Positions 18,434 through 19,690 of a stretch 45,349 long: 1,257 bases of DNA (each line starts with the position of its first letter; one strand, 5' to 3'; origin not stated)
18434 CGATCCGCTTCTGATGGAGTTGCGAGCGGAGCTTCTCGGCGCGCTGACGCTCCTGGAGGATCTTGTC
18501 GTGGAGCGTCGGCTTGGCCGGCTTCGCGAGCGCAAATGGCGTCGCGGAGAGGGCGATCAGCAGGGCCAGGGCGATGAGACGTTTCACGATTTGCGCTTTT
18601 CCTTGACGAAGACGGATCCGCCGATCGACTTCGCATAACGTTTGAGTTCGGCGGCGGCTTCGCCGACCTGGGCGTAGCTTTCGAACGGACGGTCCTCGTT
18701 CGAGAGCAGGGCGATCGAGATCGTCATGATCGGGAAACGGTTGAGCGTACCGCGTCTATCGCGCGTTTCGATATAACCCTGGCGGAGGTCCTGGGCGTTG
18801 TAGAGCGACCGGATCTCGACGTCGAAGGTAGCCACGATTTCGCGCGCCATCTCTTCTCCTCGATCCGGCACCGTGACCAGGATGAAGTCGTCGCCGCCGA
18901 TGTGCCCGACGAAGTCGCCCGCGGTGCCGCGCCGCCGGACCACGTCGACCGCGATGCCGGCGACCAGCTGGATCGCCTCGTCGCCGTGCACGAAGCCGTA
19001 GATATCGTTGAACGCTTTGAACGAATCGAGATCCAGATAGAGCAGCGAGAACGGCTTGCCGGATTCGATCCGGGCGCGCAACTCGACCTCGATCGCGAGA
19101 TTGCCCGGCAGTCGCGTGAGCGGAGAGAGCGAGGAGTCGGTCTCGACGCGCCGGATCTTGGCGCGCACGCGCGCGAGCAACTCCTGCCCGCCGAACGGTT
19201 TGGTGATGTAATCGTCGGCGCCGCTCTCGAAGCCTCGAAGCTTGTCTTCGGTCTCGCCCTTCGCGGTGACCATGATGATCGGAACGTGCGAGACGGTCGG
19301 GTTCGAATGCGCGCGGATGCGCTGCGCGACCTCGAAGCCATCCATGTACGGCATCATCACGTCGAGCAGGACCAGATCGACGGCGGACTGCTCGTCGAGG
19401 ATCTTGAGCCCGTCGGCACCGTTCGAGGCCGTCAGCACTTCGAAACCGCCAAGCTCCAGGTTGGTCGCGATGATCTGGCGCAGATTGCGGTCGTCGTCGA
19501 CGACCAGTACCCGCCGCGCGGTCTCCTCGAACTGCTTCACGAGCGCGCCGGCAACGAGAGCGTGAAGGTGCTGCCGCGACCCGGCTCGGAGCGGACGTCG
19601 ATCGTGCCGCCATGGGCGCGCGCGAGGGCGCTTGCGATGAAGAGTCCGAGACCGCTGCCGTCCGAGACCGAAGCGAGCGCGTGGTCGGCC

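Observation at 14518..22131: ftsE-ftsX-[PAS kinase]-[REC-GGDEF regulator]-M23 peptidase-ctp-ctp: a two-component pair translationally chained inside the FtsEX-hydrolase module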

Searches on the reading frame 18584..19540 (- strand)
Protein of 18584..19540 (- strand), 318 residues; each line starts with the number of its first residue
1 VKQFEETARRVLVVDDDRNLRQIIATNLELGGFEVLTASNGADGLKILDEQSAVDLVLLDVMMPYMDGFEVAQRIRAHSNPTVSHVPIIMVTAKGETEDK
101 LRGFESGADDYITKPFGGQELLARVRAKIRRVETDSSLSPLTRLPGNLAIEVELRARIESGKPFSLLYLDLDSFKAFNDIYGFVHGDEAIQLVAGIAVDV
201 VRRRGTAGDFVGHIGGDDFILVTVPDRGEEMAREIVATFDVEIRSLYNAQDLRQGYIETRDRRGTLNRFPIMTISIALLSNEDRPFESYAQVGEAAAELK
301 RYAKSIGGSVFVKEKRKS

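Call 4: search_protein_families(library=pfam, proteins=[window:18584-19540:-], max_evalue=0.01)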
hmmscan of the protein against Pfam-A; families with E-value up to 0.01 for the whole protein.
window:18584-19540:- (318 aa): 2 families
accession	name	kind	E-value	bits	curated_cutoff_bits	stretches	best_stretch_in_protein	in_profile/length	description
PF00072.30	Response_reg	-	3.9e-31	107.9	30.2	1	11-126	1-111/111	Response regulator receiver domain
PF00990.26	GGDEF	-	3.6e-14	53.3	23.8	1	140-237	5-101/161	Diguanylate cyclase, GGDEF domain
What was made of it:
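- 18584..19540 (-): Response regulator (318 aa): receiver domain (phospho-acceptor D60), helical linker, and a variant GGDEF-fold domain with the motif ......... REC 108 bits and GGDEF 53 bits, covering profile positions 5-101 of 161 only (call 4).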

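Call 6: find_homologous_proteins(query=window:18584-19540:-, max_evalue=1e-10)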
Query window:18584-19540:- (318 aa): 7933 proteins with E <= 1e-10 among 8000 candidates; the best 120 are listed.
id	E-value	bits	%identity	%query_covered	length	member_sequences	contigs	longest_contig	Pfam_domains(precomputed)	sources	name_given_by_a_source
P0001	5.8e-196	668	97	100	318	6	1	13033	PF00990.27,PF00072.31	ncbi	-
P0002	1.8e-183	627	90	100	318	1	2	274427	PF00990.27,PF00072.31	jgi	jgi:diguanylate cyclase (GGDEF)-like protein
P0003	2.9e-183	626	90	100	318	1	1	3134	PF00990.27,PF00072.31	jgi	-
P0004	1.7e-182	623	90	100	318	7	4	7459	PF00990.27,PF00072.31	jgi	jgi:diguanylate cyclase (GGDEF)-like protein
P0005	2.5e-177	606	87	100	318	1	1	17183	PF00990.27,PF00072.31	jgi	jgi:diguanylate cyclase (GGDEF)-like protein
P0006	4.9e-165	566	80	100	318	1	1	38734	PF00990.27,PF00072.31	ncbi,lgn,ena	-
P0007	1.2e-164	565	81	98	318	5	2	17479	PF00990.27,PF00072.31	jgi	-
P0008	1.9e-154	531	76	100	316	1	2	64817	PF23198.2,PF00990.27,PF00072.31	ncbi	ncbi:MAG TPA: response regulator [Candidatus Baltobacteraceae bacterium]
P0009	6.1e-153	526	75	100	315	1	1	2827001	PF23198.2,PF00990.27,PF00072.31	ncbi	-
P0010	1.6e-152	525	77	99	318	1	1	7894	PF00990.27,PF00072.31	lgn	-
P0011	5.8e-151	520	75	100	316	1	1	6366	PF00990.27,PF00072.31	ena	-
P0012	6.0e-151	520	75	100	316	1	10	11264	PF00990.27,PF00072.31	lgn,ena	-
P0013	7.4e-151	520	74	100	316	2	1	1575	PF00990.27,PF00072.31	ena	-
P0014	1.4e-150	519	75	100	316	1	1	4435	PF23198.2,PF00990.27,PF00072.31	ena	-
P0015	1.8e-150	518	75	99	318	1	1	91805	PF00990.27,PF00072.31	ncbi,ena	-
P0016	2.1e-150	518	75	100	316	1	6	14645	PF23198.2,PF00990.27,PF00072.31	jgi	jgi:diguanylate cyclase (GGDEF)-like protein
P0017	2.2e-150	518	75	100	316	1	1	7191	PF23198.2,PF00990.27,PF00072.31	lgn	-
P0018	2.4e-150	518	75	97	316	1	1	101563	PF00990.27,PF00072.31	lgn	-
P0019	2.5e-150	518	74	100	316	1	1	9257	PF00990.27,PF00072.31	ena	-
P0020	2.6e-150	518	75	99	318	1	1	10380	PF00990.27,PF00072.31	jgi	jgi:diguanylate cyclase (GGDEF)-like protein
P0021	2.6e-150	518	75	100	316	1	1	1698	PF23198.2,PF00990.27,PF00072.31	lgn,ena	-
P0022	2.7e-150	518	74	100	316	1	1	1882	PF23198.2,PF00990.27,PF00072.31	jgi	jgi:diguanylate cyclase (GGDEF)-like protein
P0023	2.7e-150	518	74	100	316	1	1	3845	PF00990.27,PF00072.31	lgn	-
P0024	2.7e-150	518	74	100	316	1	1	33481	PF23198.2,PF00990.27,PF00072.31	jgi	jgi:diguanylate cyclase (GGDEF)-like protein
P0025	3.9e-150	517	75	100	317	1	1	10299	PF00990.27,PF00072.31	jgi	jgi:diguanylate cyclase (GGDEF)-like protein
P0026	4.4e-150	517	74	100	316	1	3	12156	PF23198.2,PF00990.27,PF00072.31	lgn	-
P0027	4.8e-150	517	75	98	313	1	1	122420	PF23198.2,PF00990.27,PF00072.31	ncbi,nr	ncbi:MAG TPA: response regulator [Candidatus Baltobacteraceae bacterium]|nr:response regulator [Cand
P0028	5.3e-150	517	75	100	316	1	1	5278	PF23198.2,PF00990.27,PF00072.31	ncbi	-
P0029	5.5e-150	517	74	100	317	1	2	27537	PF00990.27,PF00072.31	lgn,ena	-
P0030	1.4e-149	515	74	100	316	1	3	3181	PF23198.2,PF00990.27,PF00072.31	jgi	jgi:diguanylate cyclase (GGDEF)-like protein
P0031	1.5e-149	515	74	100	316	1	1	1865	PF23198.2,PF00990.27,PF00072.31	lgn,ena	-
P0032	1.5e-149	515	75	100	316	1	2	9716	PF23198.2,PF00990.27,PF00072.31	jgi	jgi:diguanylate cyclase (GGDEF)-like protein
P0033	1.6e-149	515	75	99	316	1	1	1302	PF23198.2,PF00990.27,PF00072.31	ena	-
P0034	2.1e-149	515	74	98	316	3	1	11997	PF23198.2,PF00990.27,PF00072.31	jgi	jgi:diguanylate cyclase (GGDEF)-like protein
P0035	2.6e-149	514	73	100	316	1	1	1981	PF23198.2,PF00990.27,PF00072.31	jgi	jgi:diguanylate cyclase (GGDEF)-like protein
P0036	2.7e-149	514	74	100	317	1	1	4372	PF00990.27,PF00072.31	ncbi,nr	ncbi:MAG: response regulator [Candidatus Eremiobacteraeota bacterium]|nr:response regulator [Candida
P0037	3.2e-149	514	74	100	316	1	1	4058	PF00990.27,PF00072.31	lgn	-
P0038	5.7e-149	513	73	100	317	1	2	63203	PF00990.27,PF00072.31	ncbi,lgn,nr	ncbi:MAG: response regulator [Candidatus Eremiobacteraeota bacterium]|nr:response regulator [Candida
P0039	7.6e-149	513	74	100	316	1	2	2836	PF00990.27,PF00072.31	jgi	jgi:diguanylate cyclase (GGDEF)-like protein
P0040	7.9e-149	513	74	99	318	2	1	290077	PF00990.27,PF00072.31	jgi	jgi:diguanylate cyclase (GGDEF)-like protein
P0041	9.6e-149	513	73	100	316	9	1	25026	PF00990.27,PF00072.31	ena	-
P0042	1.5e-148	512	73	100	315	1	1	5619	PF00990.27,PF00072.31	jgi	jgi:diguanylate cyclase (GGDEF)-like protein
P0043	1.7e-148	512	75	97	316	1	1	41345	PF23198.2,PF00990.27,PF00072.31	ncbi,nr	ncbi:MAG TPA: response regulator [Candidatus Baltobacteraceae bacterium]|nr:response regulator [Cand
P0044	2.2e-148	511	74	100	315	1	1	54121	PF00990.27,PF00072.31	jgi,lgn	jgi:diguanylate cyclase (GGDEF)-like protein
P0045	2.7e-148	511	73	100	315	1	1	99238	PF23198.2,PF00990.27,PF00072.31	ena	-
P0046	3.2e-148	511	73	100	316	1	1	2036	PF23198.2,PF00990.27,PF00072.31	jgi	jgi:diguanylate cyclase (GGDEF)-like protein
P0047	3.3e-148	511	75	97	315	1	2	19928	PF23198.2,PF00990.27,PF00072.31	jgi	-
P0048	3.5e-148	511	73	100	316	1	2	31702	PF00990.27,PF00072.31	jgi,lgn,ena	-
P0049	4.3e-148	510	74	100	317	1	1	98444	PF23198.2,PF00990.27,PF00072.31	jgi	jgi:diguanylate cyclase (GGDEF)-like protein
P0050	4.5e-148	510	74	100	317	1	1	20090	PF00990.27,PF00072.31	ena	-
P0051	7.2e-148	510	73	100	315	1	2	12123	PF00990.27,PF00072.31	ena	-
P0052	8.4e-148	509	73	100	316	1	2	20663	PF00990.27,PF00072.31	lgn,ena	-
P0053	9.0e-148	509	73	100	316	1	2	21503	PF23198.2,PF00990.27,PF00072.31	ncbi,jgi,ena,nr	ncbi:MAG TPA: response regulator [Candidatus Baltobacteraceae bacterium]|nr:response regulator [Cand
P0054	9.3e-148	509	73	100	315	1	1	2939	PF00990.27,PF00072.31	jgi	jgi:diguanylate cyclase (GGDEF)-like protein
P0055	9.7e-148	509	73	100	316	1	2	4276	PF23198.2,PF00990.27,PF00072.31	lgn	-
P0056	1.2e-147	509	74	100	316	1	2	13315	PF00990.27,PF00072.31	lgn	-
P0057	1.4e-147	509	73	100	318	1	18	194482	PF00990.27,PF00072.31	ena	-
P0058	1.4e-147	509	74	97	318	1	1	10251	PF00990.27,PF00072.31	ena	-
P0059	1.5e-147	509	73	100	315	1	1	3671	PF00990.27,PF00072.31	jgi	jgi:diguanylate cyclase (GGDEF)-like protein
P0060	1.5e-147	509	72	100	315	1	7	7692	PF23198.2,PF00990.27,PF00072.31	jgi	jgi:diguanylate cyclase (GGDEF)-like protein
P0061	1.5e-147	509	73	100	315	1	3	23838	PF23198.2,PF00990.27,PF00072.31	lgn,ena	-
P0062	2.1e-147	508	73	100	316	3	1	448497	PF00990.27,PF00072.31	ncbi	-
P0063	2.3e-147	508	73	98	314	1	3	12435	PF23198.2,PF00990.27,PF00072.31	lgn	-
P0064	3.3e-147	508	75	97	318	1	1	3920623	PF00990.27,PF00072.31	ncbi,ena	-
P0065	3.4e-147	507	73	100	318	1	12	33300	PF00990.27,PF00072.31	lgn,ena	-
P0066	3.4e-147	507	73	100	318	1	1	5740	PF00990.27,PF00072.31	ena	-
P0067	3.5e-147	507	73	100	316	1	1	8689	PF23198.2,PF00990.27,PF00072.31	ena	-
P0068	3.6e-147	507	73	100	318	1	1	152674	PF00990.27,PF00072.31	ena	-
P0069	4.3e-147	507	74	97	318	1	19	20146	PF00990.27,PF00072.31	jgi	jgi:diguanylate cyclase (GGDEF)-like protein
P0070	5.1e-147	507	74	97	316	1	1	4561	PF00990.27,PF00072.31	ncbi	-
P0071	5.1e-147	507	74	99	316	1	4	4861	PF00990.27,PF00072.31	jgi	-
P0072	5.7e-147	507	74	97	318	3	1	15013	PF00990.27,PF00072.31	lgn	-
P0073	5.9e-147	507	75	97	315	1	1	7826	PF00990.27,PF00072.31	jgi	jgi:diguanylate cyclase (GGDEF)-like protein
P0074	7.8e-147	506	72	100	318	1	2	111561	PF00990.27,PF00072.31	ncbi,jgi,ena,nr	ncbi:MAG TPA: response regulator [Alphaproteobacteria bacterium]|nr:response regulator [Alphaproteob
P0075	1.1e-146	506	74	98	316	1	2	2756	PF00990.27,PF00072.31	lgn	-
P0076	1.3e-146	506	73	100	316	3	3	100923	PF23198.2,PF00990.27,PF00072.31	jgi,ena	jgi:diguanylate cyclase (GGDEF)-like protein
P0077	1.4e-146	506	72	100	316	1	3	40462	PF23198.2,PF00990.27,PF00072.31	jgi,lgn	jgi:diguanylate cyclase (GGDEF)-like protein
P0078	1.4e-146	505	72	100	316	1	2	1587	PF00990.27,PF00072.31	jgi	jgi:diguanylate cyclase (GGDEF)-like protein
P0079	1.6e-146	505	73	100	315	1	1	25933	PF00990.27,PF00072.31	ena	-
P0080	2.0e-146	505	73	100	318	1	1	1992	PF00990.27,PF00072.31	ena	-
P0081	2.1e-146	505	74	97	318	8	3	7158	PF00990.27,PF00072.31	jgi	jgi:diguanylate cyclase (GGDEF)-like protein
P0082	2.2e-146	505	72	100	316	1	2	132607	PF00990.27,PF00072.31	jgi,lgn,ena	-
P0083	2.2e-146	505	74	97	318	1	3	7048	PF00990.27,PF00072.31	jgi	jgi:diguanylate cyclase (GGDEF)-like protein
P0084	2.5e-146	505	72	100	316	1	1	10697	PF23198.2,PF00990.27,PF00072.31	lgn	-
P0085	2.6e-146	505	73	100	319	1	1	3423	PF00990.27,PF00072.31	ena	-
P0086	2.6e-146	505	74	100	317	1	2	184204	PF00990.27,PF00072.31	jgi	jgi:diguanylate cyclase (GGDEF)-like protein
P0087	2.7e-146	505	72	100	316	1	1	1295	PF00990.27,PF00072.31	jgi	jgi:diguanylate cyclase (GGDEF)-like protein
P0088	2.8e-146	504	74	97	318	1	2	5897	PF00990.27,PF00072.31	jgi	-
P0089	5.5e-146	504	73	100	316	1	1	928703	PF00990.27,PF00072.31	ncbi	-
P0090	5.5e-146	504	72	100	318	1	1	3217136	PF00990.27,PF00072.31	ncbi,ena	-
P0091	5.5e-146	504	73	99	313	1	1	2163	PF00990.27,PF00072.31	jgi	jgi:diguanylate cyclase (GGDEF)-like protein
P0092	6.0e-146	503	73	100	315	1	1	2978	PF00990.27,PF00072.31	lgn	-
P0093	6.1e-146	503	72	100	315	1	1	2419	PF00990.27,PF00072.31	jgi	jgi:diguanylate cyclase (GGDEF)-like protein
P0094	6.8e-146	503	73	99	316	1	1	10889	PF23198.2,PF00990.27,PF00072.31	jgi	jgi:diguanylate cyclase (GGDEF)-like protein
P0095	7.2e-146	503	72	100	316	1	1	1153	PF00990.27,PF00072.31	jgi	jgi:diguanylate cyclase (GGDEF)-like protein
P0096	7.8e-146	503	74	97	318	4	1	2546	PF00990.27,PF00072.31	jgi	-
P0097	7.9e-146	503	71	100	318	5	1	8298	PF00990.27,PF00072.31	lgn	-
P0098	8.1e-146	503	72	100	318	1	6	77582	PF00990.27,PF00072.31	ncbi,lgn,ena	-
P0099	8.1e-146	503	73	100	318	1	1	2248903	PF00990.27,PF00072.31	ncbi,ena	-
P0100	8.4e-146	503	73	100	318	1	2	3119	PF00990.27,PF00072.31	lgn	-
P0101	8.5e-146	503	73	97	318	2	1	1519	PF00990.27,PF00072.31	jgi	-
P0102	8.6e-146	503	72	100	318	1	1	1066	PF00990.27,PF00072.31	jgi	jgi:diguanylate cyclase (GGDEF)-like protein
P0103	9.0e-146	503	73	100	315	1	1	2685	PF23198.2,PF00990.27,PF00072.31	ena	-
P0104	9.1e-146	503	72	100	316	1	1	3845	PF23198.2,PF00990.27,PF00072.31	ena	-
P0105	1.0e-145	503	72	99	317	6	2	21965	PF00990.27,PF00072.31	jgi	-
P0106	1.0e-145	503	75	97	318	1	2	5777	PF00990.27,PF00072.31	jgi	jgi:diguanylate cyclase (GGDEF)-like protein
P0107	1.1e-145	502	73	100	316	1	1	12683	PF00990.27,PF00072.31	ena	-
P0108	1.2e-145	502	73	97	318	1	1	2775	PF00990.27,PF00072.31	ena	-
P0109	1.3e-145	502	72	100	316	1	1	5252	PF00990.27,PF00072.31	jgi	jgi:diguanylate cyclase (GGDEF)-like protein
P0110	1.3e-145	502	75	97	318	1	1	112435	PF00990.27,PF00072.31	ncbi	-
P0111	1.4e-145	502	72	100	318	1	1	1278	PF00990.27,PF00072.31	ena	-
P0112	1.4e-145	502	73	97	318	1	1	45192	PF00990.27,PF00072.31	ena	-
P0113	1.4e-145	502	73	100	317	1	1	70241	PF00990.27,PF00072.31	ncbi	-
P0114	1.4e-145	502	73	100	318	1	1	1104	PF00990.27,PF00072.31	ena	-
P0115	1.5e-145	502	73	97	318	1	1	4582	PF00990.27,PF00072.31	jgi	-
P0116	1.6e-145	502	72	100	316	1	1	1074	PF00990.27,PF00072.31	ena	-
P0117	1.6e-145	502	72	98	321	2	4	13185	PF00990.27,PF00072.31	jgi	jgi:diguanylate cyclase (GGDEF)-like protein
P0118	2.0e-145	502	73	98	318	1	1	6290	PF00990.27,PF00072.31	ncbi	ncbi:MAG: GGDEF domain-containing response regulator [Vulcanimicrobiaceae bacterium]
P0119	2.0e-145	502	72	100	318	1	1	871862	PF00990.27,PF00072.31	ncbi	-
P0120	2.0e-145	502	73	97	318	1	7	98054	PF00990.27,PF00072.31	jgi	jgi:diguanylate cyclase (GGDEF)-like protein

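Call 7: search_protein_families(library=ncbifam, proteins=[window:18584-19540:-], max_evalue=0.001)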
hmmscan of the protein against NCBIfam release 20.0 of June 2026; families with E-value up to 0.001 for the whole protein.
window:18584-19540:- (318 aa): 110 families (the best 25 are shown)
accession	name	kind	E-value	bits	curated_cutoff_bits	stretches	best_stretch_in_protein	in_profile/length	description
NF007135.0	PRK09581.1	equivalog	8.4e-47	160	474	2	10-130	4-121/457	PleD family two-component system response regulator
NF040689.1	MtrAB_MtrA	equivalog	1.5e-38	132.3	300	1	11-174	1-155/219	MtrAB system response regulator MtrA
TIGR02154.1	PhoB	equivalog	1.8e-37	128.9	296.2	1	8-138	2-129/226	phosphate regulon transcriptional regulator PhoB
NF045944.1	ResRegRpaBCyano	equivalog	3e-37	128.2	330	1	12-139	1-122/229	response regulator transcription factor RpaB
NF053854.1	RespRegPhoBBctds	equivalog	8.3e-36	123.4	270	1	11-136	1-122/225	two-component system response regulator PhoB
NF040534.1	resp_reg_YycF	equivalog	6.3e-35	120.5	340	1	10-135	2-121/231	response regulator YycF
NF041733.1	resp_reg_CseB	equivalog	1.3e-33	116.3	350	1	10-137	2-123/228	two-component system response regulator CseB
NF007005.1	PRK09468.1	equivalog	1.7e-33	116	331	1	8-138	3-128/237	osmolarity response regulator transcription factor OmpR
NF033117.2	vanR_ACDEGLN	exception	2.6e-32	112.2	350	1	11-134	1-118/226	VanR-ABDEGLN family response regulator transcription factor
TIGR01387.1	cztR_silR_copR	subfamily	3.6e-32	111.8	279.2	1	11-137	1-122/218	heavy metal response regulator transcription factor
NF033120.0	vanR_FM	exception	4.6e-32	111.5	460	1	11-132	6-121/231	vancomycin resistance response regulator transcription factor, VanR-F/VanR-M family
NF008199.0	PRK10955.1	equivalog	6.9e-31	108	341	1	10-133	3-119/232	envelope stress response regulator transcription factor CpxR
NF051850.1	RespRegRprY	equivalog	4.8e-30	104.7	370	1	9-135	5-126/234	response regulator transcription factor RprY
NF008296.0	PRK11083.1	equivalog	1.2e-28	100.1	273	1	8-151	3-139/228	two-component system response regulator CreB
NF041734.1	resp_reg_RppA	equivalog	2.6e-28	98.9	250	1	10-133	2-122/229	two-component system response regulator RppA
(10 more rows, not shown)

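Call 12: search_solved_structures(query=window:18584-19540:-, max_evalue=0.001, show_alignments=3)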
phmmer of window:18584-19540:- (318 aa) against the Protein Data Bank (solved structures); distinct sequences matched with E-value up to 0.001: 327 (the best 60 are shown).
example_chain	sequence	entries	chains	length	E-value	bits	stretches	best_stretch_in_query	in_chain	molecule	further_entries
9g85_A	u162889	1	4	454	4.9e-34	121.2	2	9-130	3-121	Response regulator PleD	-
2wb4_A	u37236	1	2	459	5.2e-34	121.1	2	9-130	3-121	DIGUANYLATE CYCLASE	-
9g86_A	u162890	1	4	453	5.7e-34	121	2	9-130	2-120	Response regulator PleD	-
1w25_A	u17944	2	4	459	6.2e-34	120.9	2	9-130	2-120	STALKED-CELL DIFFERENTIATION CONTROLLING PROTEIN | RESPONSE REGULATOR PLED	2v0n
9dvt_R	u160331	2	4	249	4.2e-32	114.8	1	10-133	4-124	DNA-binding dual master transcriptional regulator RpaA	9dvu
8fk2_A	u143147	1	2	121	5.7e-30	107.8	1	9-133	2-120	Putative response regulator CovR VicR-like protein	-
1mvo_A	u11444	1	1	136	3.3e-28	102.1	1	9-136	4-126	PhoP response regulator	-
9ji3_J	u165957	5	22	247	2.3e-27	99.3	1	9-168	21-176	DNA-binding response regulator | Possible two component system response transcriptional positive regulator PhoP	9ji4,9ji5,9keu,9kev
3r0j_A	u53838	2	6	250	2.4e-27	99.3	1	9-168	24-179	POSSIBLE TWO COMPONENT SYSTEM RESPONSE TRANSCRIPTIONAL POSITIVE REGULATOR PHOP | Response regulator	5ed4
1nxo_A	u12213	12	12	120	2.4e-27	99.2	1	9-132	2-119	DNA-binding response regulator | Response regulator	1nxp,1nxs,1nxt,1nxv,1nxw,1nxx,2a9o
6eb7_A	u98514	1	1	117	6.4e-27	97.8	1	9-131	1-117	DNA-binding response regulator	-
2zwm_A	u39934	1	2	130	2.1e-26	96.2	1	9-132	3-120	Transcriptional regulatory protein yycF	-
4uhj_A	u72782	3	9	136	2.9e-26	95.7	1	10-133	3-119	TRANSCRIPTIONAL REGULATORY PROTEIN CPXR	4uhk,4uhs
2gwr_A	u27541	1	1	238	3.2e-26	95.5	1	8-174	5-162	DNA-binding response regulator mtrA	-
3f6p_A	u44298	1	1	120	3.4e-26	95.4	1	9-131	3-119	Transcriptional regulatory protein yycF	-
3bre_A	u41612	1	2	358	8.1e-20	74.5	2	125-232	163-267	Probable two-component response regulator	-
6zxm_A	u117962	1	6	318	1.4e-18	70.4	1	8-236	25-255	Putative GGDEF/response regulator receiver domain protein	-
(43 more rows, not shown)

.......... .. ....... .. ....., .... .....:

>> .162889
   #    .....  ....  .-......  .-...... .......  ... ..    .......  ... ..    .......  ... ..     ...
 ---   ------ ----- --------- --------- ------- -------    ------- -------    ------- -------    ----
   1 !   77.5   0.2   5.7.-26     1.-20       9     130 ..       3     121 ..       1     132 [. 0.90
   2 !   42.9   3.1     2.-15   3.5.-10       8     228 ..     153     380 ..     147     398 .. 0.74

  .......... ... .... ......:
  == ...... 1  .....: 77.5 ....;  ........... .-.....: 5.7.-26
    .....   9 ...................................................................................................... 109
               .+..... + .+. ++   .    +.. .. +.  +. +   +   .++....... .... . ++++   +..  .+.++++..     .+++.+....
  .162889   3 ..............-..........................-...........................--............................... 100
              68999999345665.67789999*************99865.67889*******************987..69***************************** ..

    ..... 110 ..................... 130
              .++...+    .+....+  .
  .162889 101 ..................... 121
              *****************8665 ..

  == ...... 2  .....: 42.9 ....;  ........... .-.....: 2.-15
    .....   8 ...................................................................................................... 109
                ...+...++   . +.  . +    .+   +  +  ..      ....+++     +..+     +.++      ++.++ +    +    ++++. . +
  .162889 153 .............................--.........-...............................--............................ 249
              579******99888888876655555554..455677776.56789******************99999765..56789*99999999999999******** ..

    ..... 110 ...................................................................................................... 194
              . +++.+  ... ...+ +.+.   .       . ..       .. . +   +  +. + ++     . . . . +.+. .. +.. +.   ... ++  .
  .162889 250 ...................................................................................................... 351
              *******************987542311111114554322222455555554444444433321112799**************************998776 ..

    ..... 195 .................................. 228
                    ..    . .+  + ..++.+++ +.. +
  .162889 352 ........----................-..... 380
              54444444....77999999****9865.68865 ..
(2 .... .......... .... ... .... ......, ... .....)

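Call 16: find_encoding_contigs(protein=P0064, flank=10000, max_places=2)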
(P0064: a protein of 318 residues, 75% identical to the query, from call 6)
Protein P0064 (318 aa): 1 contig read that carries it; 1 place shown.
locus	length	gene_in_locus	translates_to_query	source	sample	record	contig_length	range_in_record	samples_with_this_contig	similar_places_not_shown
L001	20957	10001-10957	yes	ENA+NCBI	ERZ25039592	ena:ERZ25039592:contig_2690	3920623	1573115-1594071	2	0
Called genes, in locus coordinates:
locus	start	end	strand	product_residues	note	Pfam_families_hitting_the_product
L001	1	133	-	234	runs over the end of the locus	-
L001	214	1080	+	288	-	PF01738:DLH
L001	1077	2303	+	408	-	PF02646:RmuC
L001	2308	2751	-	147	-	-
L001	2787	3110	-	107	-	-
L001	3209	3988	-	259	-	-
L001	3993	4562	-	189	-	PF00578:AhpC-TSA, PF08534:Redoxin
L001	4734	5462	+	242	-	PF05117:DUF695, PF06877:RraB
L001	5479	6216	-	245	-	-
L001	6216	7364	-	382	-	PF02771:Acyl-CoA_dh_N, PF02770:Acyl-CoA_dh_M, PF00441:Acyl-CoA_dh_1, PF08028:Acyl-CoA_dh_2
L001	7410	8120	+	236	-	PF02463:SMC_N (faint), PF13191:AAA_16 (faint), PF00005:ABC_tran, PF13304:AAA_21 (weak)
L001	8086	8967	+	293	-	PF18075:FtsX_ECD, PF02687:FtsX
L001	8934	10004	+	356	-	PF00512:HisKA, PF02518:HATPase_c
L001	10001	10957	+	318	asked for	PF00072:Response_reg, PF00990:GGDEF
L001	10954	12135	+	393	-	PF24568:CC_PcsB, PF01551:Peptidase_M23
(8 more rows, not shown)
